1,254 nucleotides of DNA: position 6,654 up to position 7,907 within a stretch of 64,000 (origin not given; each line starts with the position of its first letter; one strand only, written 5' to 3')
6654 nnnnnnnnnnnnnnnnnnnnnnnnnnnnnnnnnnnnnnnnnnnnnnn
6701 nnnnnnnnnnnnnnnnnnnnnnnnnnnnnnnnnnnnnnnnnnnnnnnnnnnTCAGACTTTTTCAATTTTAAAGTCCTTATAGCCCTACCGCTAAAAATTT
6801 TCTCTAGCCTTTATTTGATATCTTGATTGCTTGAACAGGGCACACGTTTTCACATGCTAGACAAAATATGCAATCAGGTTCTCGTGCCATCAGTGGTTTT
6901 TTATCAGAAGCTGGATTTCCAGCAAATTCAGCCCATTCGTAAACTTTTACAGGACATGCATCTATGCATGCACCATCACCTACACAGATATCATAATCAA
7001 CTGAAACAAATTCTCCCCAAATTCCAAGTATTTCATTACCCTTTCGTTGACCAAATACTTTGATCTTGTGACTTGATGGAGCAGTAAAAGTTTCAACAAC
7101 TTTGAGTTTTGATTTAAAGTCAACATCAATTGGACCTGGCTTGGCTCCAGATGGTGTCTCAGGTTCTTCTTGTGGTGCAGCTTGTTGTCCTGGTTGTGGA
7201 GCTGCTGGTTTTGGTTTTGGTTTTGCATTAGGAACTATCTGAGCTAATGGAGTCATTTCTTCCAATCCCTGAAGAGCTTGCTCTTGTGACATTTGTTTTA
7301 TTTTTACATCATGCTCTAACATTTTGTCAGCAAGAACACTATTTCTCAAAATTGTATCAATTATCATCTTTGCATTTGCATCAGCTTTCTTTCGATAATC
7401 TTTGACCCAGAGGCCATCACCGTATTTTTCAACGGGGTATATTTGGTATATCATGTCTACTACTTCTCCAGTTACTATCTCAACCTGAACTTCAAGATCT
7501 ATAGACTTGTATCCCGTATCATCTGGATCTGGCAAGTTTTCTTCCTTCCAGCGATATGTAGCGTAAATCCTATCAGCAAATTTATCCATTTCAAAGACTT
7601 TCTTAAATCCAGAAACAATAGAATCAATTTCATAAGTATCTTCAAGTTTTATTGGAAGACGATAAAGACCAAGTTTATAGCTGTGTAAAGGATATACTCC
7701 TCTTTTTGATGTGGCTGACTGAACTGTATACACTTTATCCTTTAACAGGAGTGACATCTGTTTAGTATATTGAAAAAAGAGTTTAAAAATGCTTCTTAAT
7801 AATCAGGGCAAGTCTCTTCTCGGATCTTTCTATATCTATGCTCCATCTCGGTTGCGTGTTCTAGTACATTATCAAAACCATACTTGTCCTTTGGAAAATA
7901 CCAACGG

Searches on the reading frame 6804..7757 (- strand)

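Call 85: search_protein_families(library=pfam, proteins=[window:6804-7757:-], max_evalue=0.001)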
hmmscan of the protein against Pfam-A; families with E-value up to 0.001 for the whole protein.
window:6804-7757:- (317 aa): 8 families
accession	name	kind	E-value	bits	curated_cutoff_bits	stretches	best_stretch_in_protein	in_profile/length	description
PF00037.32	Fer4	-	1e-10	41.4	21.1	2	252-272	2-22/24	4Fe-4S binding domain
PF12838.12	Fer4_7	-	1.4e-09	38.7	27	1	258-310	2-52/52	4Fe-4S dicluster domain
PF13237.11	Fer4_10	-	2.9e-07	30.8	25.5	1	251-307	2-53/53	4Fe-4S dicluster domain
PF12837.12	Fer4_6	-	1.7e-06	28.1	25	1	250-272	1-23/24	4Fe-4S binding domain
PF13187.11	Fer4_9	-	4.2e-06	27.1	27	1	258-311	2-52/52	4Fe-4S dicluster domain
PF14697.11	Fer4_21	-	1.6e-05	25.3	35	1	253-312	3-58/59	4Fe-4S dicluster domain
PF12798.12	Fer4_3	-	3e-05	25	27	0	296-310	1-15/15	4Fe-4S binding domain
PF13183.11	Fer4_8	-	0.0001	23.2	27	0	296-308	5-17/68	4Fe-4S dicluster domain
